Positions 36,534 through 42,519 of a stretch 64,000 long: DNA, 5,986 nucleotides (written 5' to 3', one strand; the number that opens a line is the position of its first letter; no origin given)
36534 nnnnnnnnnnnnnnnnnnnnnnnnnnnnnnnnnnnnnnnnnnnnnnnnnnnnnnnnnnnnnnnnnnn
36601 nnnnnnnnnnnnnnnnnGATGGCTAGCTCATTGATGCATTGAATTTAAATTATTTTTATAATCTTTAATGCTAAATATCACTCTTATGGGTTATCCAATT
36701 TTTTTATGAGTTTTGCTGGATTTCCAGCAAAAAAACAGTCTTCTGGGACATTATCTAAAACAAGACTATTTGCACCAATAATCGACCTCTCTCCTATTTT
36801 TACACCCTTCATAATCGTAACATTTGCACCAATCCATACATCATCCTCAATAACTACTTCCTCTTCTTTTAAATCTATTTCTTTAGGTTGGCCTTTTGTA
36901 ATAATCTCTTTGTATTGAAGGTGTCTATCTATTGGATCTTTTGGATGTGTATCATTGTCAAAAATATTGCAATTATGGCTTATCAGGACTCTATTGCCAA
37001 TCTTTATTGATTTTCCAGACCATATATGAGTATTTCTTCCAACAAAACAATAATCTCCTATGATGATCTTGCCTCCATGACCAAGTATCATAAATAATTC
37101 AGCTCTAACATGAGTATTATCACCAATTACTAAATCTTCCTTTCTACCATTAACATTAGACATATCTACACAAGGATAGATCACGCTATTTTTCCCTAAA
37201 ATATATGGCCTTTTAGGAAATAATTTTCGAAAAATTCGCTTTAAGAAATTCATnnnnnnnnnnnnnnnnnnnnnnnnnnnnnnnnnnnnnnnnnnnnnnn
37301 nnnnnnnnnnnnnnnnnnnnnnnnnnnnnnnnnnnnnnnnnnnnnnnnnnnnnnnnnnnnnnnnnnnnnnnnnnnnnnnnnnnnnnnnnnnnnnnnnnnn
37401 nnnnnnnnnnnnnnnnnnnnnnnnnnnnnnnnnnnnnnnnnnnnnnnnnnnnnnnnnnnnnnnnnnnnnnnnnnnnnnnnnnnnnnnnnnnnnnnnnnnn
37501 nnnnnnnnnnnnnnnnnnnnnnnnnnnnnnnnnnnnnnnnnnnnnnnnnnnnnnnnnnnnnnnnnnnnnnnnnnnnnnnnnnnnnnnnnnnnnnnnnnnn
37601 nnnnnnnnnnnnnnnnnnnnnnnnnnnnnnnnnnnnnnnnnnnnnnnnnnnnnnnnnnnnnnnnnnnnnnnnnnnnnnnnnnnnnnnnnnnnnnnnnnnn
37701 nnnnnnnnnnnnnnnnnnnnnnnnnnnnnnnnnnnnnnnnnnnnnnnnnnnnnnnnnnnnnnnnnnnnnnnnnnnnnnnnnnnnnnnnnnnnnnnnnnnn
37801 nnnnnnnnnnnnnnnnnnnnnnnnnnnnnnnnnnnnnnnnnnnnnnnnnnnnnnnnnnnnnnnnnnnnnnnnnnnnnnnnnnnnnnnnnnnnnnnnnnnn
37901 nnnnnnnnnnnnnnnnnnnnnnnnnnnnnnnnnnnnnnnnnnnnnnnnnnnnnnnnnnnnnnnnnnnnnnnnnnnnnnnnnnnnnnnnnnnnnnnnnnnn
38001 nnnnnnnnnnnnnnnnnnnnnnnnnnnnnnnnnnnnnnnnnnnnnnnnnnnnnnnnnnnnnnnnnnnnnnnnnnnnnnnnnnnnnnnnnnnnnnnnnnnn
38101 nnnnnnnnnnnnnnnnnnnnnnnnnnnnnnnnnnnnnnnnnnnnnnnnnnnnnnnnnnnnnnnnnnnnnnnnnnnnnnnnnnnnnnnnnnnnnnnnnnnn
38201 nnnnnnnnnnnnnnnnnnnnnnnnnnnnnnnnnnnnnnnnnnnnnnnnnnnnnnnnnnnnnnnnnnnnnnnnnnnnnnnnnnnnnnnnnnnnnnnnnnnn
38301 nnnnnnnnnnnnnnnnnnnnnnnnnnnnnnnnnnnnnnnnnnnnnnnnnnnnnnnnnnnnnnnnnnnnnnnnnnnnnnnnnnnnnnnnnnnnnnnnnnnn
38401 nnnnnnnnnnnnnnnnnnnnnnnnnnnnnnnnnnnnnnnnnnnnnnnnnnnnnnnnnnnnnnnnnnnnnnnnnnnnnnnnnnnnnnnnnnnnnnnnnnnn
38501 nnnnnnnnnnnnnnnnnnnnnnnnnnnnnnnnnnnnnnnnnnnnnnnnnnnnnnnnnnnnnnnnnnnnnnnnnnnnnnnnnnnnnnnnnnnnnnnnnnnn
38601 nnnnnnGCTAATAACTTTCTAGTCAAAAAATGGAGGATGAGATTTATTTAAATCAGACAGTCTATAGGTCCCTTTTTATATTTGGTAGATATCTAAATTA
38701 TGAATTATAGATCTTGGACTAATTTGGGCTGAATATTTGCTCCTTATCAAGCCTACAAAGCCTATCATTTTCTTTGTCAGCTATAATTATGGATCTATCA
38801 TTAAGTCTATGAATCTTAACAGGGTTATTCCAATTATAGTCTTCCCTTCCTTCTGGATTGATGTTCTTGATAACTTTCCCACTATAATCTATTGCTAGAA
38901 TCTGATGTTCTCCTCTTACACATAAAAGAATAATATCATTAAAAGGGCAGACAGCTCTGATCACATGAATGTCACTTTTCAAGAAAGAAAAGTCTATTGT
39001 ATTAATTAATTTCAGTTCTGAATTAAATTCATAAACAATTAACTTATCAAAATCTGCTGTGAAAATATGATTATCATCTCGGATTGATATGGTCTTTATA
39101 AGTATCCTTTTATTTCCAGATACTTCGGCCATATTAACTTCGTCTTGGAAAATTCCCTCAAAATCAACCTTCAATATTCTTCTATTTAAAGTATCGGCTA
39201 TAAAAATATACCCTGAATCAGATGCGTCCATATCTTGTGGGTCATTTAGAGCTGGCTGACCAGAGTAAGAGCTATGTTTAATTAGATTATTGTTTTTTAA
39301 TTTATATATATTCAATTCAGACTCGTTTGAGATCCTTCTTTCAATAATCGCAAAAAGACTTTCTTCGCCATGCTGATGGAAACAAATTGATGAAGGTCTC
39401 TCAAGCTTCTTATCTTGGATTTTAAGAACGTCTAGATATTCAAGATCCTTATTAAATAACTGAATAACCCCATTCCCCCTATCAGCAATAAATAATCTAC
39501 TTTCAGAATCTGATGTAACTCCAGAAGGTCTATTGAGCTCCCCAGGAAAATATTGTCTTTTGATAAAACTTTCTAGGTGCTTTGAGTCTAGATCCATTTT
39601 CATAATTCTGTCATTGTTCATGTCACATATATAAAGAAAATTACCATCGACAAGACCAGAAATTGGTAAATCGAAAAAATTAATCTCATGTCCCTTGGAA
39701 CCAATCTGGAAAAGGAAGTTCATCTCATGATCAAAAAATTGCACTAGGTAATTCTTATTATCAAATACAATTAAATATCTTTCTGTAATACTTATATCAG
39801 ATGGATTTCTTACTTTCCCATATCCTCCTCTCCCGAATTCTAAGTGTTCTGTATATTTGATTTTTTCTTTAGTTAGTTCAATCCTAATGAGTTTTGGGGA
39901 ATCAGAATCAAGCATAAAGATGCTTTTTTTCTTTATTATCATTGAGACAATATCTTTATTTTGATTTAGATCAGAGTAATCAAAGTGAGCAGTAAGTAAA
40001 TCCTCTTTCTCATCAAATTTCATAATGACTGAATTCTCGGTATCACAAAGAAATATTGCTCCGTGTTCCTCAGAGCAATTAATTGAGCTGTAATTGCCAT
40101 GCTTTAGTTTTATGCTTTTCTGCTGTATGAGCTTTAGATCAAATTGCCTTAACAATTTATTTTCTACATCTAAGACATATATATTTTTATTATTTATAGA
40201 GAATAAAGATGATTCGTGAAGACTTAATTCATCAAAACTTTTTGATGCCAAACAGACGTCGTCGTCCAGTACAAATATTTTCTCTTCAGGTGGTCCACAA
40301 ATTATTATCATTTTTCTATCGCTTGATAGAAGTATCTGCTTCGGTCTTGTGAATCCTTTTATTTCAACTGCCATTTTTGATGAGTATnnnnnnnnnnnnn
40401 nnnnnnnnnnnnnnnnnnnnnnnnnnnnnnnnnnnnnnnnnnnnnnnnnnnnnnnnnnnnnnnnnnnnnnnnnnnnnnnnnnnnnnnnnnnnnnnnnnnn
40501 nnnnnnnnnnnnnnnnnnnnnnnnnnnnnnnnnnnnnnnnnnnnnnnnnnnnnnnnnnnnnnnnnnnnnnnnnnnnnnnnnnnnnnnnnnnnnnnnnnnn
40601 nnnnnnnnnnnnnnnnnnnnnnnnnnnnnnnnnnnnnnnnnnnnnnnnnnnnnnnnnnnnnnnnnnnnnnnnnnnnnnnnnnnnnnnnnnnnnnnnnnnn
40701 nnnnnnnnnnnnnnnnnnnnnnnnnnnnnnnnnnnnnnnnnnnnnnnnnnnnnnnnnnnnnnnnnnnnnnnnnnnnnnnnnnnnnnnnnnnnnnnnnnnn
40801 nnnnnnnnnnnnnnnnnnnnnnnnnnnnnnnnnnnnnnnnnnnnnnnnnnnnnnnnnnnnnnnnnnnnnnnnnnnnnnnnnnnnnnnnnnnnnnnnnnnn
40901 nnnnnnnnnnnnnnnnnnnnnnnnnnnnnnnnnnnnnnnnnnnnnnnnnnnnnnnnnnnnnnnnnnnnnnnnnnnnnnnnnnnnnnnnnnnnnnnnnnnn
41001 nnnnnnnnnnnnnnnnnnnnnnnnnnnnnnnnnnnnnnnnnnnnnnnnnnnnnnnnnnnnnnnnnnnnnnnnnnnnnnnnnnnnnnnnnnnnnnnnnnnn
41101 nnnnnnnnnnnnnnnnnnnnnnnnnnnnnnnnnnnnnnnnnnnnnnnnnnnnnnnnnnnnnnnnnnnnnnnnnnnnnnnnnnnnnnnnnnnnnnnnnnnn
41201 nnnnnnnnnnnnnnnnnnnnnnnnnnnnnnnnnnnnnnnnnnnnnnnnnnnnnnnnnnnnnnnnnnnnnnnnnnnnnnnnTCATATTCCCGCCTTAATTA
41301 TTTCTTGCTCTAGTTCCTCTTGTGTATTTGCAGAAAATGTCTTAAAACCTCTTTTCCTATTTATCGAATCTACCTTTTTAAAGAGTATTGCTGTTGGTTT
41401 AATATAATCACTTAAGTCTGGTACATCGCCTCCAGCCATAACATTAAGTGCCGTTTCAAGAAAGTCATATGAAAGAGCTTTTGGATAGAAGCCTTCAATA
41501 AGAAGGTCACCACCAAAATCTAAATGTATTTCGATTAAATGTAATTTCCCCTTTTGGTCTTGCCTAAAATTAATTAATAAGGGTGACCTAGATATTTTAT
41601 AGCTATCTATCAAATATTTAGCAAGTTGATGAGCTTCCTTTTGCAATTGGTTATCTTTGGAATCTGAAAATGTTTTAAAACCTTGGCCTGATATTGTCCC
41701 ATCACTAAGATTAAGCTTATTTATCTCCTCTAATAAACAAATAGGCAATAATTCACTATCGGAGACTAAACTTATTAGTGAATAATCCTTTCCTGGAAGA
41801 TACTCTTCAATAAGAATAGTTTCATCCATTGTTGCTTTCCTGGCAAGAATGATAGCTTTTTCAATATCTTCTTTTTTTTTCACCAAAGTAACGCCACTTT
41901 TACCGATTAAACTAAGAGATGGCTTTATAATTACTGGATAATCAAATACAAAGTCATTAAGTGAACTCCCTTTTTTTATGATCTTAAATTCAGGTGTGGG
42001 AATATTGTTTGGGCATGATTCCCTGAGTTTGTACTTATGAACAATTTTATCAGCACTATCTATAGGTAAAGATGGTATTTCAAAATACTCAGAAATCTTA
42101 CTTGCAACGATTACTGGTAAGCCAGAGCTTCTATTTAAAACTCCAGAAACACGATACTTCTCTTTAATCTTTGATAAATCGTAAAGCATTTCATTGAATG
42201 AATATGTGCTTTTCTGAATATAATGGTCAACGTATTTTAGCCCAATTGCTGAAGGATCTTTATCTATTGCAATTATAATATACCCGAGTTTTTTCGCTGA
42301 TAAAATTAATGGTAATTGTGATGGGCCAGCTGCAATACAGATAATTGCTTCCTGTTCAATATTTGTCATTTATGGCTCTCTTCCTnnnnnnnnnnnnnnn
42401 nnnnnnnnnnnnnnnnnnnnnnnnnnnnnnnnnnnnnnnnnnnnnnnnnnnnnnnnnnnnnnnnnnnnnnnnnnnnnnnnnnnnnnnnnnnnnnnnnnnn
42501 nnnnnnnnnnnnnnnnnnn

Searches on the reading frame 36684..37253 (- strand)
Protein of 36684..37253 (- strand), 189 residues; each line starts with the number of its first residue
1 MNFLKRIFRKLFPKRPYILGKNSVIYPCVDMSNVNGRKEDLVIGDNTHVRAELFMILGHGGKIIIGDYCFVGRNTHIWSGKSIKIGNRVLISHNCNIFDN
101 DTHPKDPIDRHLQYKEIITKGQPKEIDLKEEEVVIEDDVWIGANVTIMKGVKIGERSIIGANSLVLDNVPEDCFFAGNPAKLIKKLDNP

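Call 43: search_protein_families(library=pfam, proteins=[window:36684-37253:-], max_evalue=0.00001)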
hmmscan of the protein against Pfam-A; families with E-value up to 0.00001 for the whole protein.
window:36684-37253:- (189 aa): 3 families
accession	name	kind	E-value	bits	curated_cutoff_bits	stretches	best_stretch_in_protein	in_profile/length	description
PF00132.30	Hexapep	-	6e-18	64.1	27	1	133-165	2-34/36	Bacterial transferase hexapeptide (six repeats)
PF14602.12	Hexapep_2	-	4.7e-13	49.1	27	1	133-165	2-32/34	Hexapeptide repeat of succinyl-transferase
PF25084.1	LbH_EIF2B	-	4.9e-06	26.9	54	0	131-169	14-51/105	EIF2B subunit epsilon LbH domain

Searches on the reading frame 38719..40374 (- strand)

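Call 43: search_protein_families(library=pfam, proteins=[window:38719-40374:-], max_evalue=0.00001)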
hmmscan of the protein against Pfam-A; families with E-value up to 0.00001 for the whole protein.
window:38719-40374:- (551 aa): 2 families
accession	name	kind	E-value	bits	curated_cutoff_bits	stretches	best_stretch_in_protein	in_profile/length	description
PF01436.27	NHL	-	6.4e-12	45.3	20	0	280-304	1-25/28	NHL repeat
PF08450.18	SGL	-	1e-08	35.5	26.3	0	243-337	144-237/246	SMP-30/Gluconolactonase/LRE-like region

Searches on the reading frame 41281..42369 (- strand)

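Call 42: search_protein_families(library=pfam, proteins=[window:41281-42369:-], max_evalue=0.00001)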
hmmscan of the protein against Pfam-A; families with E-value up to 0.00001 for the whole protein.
window:41281-42369:- (362 aa): 2 families
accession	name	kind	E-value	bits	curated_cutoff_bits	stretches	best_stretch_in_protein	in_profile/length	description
PF13535.11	ATP-grasp_4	-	9.9e-09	35.4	27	1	143-288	2-156/160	ATP-grasp domain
PF01071.24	GARS_A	-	9.2e-06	26.1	27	0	121-235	13-133/194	Phosphoribosylglycinamide synthetase, ATP-grasp (A) domain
